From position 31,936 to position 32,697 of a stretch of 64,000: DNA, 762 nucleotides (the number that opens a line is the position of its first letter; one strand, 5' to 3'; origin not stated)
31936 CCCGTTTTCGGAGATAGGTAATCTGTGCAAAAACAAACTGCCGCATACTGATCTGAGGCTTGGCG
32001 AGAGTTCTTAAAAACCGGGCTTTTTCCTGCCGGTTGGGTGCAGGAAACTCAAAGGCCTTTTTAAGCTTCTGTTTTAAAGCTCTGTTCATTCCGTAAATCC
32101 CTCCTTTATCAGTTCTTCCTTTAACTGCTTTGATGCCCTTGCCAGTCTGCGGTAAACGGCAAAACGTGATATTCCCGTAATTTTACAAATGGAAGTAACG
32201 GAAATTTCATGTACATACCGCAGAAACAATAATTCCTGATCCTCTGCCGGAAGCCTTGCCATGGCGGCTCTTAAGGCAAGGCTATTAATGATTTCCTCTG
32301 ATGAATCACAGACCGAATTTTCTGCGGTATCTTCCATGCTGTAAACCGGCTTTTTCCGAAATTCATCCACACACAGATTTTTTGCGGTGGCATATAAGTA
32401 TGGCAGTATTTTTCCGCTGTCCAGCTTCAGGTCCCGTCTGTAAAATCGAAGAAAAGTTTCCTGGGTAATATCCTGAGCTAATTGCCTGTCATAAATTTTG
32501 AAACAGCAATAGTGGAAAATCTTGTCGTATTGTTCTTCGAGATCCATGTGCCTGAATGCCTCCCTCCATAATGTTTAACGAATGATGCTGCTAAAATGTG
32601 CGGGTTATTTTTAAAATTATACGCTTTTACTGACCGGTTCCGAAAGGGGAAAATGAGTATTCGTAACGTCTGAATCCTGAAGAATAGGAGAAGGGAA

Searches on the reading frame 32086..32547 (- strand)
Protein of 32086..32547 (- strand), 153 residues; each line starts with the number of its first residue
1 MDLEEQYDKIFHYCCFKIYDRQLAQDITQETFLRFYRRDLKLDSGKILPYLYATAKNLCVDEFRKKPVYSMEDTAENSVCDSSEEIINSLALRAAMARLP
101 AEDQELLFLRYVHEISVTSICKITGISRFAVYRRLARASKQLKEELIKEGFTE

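Call 59: search_protein_families(library=pfam, proteins=[window:32086-32547:-], max_evalue=0.001)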
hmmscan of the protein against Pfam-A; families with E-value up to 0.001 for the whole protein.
window:32086-32547:- (153 aa): 4 families
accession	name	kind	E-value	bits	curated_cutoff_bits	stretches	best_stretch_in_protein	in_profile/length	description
PF08281.18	Sigma70_r4_2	-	1.7e-10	40.8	25.7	1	90-142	2-54/54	Sigma-70, region 4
PF04542.20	Sigma70_r2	-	2.2e-09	37.4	24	1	10-66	9-68/71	Sigma-70 region 2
PF04545.22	Sigma70_r4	-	4.7e-06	26.4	24.1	1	95-144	1-50/50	Sigma-70, region 4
PF02796.21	HTH_7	-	0.00023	21.6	23.8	1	102-136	9-43/45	Helix-turn-helix domain of resolvase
